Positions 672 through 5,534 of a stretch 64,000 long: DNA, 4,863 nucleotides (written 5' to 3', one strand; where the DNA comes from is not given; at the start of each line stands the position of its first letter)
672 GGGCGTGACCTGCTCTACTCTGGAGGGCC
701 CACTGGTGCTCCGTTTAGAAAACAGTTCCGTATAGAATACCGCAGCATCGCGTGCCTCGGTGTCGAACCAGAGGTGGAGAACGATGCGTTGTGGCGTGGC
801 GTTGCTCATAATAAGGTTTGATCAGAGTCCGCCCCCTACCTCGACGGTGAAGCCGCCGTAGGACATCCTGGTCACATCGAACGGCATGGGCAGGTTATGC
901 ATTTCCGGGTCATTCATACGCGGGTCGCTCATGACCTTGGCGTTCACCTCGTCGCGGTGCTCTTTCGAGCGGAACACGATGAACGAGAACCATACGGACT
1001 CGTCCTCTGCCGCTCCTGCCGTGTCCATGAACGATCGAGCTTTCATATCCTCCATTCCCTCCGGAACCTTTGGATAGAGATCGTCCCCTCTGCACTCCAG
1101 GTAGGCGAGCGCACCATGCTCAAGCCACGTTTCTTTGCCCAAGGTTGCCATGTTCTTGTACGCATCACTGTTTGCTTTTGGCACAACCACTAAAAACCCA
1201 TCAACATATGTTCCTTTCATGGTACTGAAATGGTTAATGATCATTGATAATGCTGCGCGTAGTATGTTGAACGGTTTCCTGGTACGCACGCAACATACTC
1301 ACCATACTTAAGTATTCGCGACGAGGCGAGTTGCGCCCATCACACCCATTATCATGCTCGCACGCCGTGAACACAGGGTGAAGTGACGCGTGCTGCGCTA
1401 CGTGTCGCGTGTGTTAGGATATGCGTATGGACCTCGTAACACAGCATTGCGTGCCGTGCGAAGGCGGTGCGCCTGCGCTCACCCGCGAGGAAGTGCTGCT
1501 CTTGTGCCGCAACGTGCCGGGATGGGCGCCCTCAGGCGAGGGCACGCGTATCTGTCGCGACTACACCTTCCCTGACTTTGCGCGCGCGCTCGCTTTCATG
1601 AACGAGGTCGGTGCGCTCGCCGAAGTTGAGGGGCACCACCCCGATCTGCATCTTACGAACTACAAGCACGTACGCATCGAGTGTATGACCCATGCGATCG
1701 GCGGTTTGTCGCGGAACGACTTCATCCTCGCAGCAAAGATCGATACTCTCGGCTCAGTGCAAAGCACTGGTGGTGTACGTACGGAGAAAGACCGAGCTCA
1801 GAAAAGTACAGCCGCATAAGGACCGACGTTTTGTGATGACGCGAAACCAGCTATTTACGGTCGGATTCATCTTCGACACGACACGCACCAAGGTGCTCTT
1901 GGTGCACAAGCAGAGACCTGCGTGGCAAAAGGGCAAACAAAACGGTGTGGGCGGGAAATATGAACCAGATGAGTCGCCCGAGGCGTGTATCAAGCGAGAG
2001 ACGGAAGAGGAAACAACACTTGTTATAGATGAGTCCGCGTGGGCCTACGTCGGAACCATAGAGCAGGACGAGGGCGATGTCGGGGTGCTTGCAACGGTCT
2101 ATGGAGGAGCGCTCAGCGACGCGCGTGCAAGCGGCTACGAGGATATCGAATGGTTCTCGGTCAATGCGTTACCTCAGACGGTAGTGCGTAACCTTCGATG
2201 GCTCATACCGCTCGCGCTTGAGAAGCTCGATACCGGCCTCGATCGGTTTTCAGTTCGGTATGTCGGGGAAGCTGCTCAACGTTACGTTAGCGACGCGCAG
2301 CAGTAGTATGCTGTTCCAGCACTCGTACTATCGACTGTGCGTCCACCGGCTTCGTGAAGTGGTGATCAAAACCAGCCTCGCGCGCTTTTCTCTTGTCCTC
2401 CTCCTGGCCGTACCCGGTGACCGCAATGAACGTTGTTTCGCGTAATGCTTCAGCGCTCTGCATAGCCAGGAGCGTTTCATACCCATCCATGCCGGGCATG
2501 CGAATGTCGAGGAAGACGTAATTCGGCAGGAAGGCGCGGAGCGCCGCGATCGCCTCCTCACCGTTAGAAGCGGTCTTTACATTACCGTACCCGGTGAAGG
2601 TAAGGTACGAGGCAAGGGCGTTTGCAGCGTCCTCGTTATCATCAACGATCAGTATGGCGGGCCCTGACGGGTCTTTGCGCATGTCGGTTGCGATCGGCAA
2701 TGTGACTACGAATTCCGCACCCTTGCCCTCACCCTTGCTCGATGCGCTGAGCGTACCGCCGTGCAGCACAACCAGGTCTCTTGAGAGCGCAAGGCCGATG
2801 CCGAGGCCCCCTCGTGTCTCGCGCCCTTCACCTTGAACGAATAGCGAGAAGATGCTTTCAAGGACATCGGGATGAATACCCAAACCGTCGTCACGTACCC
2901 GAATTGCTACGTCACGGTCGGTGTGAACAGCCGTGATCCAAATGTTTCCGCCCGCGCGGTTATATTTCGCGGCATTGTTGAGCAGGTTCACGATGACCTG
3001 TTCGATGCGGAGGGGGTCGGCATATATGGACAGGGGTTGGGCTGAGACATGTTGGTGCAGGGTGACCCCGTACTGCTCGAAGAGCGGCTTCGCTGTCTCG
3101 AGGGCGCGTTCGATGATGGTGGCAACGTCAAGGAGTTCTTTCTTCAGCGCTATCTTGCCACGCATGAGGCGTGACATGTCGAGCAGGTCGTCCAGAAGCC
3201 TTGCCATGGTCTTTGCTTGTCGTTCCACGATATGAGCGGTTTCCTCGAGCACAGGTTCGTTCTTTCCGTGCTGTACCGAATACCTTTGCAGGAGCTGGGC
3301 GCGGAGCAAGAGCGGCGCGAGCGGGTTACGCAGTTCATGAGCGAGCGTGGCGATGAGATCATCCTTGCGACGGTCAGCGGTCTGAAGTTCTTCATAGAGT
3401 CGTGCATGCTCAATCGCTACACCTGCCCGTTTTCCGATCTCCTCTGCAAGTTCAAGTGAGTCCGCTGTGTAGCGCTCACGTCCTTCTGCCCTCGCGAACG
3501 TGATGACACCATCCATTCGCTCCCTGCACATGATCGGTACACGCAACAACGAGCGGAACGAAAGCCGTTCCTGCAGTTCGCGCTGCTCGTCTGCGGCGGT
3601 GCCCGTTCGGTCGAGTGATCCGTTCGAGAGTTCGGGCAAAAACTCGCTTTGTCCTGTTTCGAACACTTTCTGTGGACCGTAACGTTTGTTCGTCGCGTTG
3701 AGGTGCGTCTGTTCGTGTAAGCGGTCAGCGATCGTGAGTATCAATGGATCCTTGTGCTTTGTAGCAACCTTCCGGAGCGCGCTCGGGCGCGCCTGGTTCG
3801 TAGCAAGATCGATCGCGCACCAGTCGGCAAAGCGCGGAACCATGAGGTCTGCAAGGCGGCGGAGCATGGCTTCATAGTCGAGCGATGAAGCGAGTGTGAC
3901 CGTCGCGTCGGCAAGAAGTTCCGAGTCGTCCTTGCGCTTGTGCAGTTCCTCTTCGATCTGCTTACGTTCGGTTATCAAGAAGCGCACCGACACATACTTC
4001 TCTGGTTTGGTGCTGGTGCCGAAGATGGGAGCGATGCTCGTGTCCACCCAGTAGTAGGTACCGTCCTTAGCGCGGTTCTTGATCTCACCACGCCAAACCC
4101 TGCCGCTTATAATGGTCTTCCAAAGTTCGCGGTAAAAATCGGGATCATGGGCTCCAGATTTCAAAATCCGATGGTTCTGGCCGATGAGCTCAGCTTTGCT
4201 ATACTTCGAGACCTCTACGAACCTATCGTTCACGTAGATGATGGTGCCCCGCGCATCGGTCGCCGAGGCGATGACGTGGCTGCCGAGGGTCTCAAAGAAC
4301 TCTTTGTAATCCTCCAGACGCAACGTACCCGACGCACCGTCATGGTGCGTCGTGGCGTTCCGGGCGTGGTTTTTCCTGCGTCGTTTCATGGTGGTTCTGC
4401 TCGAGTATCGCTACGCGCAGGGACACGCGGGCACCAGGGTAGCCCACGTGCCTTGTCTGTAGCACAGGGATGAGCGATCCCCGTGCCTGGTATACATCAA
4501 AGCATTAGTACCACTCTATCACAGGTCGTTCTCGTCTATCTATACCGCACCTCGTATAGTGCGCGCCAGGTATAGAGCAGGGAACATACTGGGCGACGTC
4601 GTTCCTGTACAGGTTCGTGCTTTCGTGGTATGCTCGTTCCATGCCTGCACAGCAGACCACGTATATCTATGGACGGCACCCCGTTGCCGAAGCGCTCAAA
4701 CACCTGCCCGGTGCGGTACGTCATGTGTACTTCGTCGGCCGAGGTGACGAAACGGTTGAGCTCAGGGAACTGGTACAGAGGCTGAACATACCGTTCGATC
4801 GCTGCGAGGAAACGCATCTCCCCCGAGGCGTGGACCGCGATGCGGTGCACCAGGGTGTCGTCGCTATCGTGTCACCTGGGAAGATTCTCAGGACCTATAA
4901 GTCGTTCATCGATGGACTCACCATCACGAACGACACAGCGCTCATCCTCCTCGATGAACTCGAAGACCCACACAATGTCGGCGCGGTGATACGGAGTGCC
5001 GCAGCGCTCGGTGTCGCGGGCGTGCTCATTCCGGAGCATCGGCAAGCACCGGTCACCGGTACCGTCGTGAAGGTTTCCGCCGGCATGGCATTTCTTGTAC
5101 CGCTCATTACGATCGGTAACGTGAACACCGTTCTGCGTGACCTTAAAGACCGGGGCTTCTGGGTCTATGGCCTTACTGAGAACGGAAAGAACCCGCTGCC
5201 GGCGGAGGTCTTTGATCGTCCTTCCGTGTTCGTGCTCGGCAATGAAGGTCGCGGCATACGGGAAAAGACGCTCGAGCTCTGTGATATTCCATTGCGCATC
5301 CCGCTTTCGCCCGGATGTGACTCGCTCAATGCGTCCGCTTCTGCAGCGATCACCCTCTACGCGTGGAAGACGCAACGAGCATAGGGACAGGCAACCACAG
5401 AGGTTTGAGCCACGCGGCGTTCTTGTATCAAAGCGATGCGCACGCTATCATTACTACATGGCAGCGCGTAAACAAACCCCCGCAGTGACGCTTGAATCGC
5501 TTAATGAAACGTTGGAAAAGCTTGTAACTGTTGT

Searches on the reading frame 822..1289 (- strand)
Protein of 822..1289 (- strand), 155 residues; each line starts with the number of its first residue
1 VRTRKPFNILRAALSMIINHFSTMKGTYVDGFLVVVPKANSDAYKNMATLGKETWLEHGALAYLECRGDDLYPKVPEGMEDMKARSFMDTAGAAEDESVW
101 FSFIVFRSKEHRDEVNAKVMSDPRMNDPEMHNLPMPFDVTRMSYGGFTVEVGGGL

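Call 66: search_protein_families(library=pfam, proteins=[window:822-1289:-], max_evalue=0.001)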
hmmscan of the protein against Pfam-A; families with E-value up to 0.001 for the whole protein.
window:822-1289:- (155 aa): 1 family
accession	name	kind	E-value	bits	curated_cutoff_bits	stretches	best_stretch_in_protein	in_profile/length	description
PF07237.17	DUF1428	-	2e-31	108.7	27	1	27-138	1-101/102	Protein of unknown function (DUF1428)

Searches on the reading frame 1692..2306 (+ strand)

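Call 66: search_protein_families(library=pfam, proteins=[window:1692-2306:+], max_evalue=0.001)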
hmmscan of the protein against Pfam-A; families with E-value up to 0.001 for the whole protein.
window:1692-2306:+ (204 aa): 1 family
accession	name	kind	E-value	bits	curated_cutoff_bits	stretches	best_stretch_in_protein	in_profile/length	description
PF00293.34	NUDIX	-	4e-12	46.7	21.1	1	57-162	6-121/134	NUDIX domain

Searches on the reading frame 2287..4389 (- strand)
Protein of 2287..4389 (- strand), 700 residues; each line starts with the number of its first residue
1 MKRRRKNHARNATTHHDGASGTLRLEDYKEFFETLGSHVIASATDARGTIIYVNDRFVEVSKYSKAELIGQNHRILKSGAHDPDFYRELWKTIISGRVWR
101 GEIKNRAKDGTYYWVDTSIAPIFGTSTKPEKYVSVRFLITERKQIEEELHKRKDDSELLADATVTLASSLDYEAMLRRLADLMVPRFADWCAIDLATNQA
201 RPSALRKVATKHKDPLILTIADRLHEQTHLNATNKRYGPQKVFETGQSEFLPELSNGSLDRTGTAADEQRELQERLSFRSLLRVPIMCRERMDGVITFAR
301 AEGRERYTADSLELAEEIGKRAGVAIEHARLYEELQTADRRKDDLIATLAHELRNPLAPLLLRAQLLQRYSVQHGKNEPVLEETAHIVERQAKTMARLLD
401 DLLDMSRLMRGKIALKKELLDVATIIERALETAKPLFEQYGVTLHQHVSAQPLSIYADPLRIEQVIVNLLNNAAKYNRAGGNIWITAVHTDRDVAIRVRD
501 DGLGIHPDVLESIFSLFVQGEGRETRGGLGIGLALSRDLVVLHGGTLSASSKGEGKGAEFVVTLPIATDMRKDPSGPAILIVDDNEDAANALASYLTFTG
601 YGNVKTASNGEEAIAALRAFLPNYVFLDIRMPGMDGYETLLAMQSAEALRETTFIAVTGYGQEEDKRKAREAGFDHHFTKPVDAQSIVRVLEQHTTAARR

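Call 66: search_protein_families(library=pfam, proteins=[window:2287-4389:-], max_evalue=0.001)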
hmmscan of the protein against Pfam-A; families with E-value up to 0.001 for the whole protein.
window:2287-4389:- (700 aa): 9 families
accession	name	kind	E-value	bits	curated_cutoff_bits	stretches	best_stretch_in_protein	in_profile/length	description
PF02518.31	HATPase_c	-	8.8e-25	87.7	26.4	1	458-567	2-110/111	Histidine kinase-, DNA gyrase B-, and HSP90-like ATPase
PF00072.30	Response_reg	-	2.8e-23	82.6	30.2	1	579-691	1-110/111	Response regulator receiver domain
PF00512.31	HisKA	-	5e-15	55.8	26.9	1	342-409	2-64/66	His Kinase A (phospho-acceptor) domain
PF13426.13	PAS_9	-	4.1e-13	49.9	27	1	44-130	7-92/103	PAS domain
PF08447.18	PAS_3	-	1.5e-12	48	25.6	1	50-135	1-88/89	PAS fold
PF00989.32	PAS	-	5.9e-11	42.8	22.6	1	26-127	1-101/113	PAS fold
PF01590.32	GAF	-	2e-07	32.1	22.4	1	173-326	3-133/133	GAF domain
PF13492.12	GAF_3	-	3.6e-06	27.8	27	1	272-328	74-129/129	GAF domain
PF08448.16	PAS_4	-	5.3e-05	23.9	23.1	1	43-143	10-109/110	PAS fold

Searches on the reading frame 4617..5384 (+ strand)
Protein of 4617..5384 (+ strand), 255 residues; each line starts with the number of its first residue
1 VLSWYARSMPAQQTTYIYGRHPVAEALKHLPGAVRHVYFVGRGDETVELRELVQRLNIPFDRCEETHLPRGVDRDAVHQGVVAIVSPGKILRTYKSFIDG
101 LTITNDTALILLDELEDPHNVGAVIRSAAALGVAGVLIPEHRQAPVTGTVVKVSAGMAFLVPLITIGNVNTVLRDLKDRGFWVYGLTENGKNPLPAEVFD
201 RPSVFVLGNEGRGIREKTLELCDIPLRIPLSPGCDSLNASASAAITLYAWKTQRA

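Call 66: search_protein_families(library=pfam, proteins=[window:4617-5384:+], max_evalue=0.001)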
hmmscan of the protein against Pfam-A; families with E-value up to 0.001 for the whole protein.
window:4617-5384:+ (255 aa): 2 families
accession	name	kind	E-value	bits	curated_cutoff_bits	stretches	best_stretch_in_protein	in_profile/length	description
PF00588.24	SpoU_methylase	-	6.1e-38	130.6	29.7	1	109-248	3-142/142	SpoU rRNA Methylase family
PF08032.17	SpoU_sub_bind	-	4.5e-10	40.2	22.8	1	16-87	1-72/76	RNA 2'-O ribose methyltransferase substrate binding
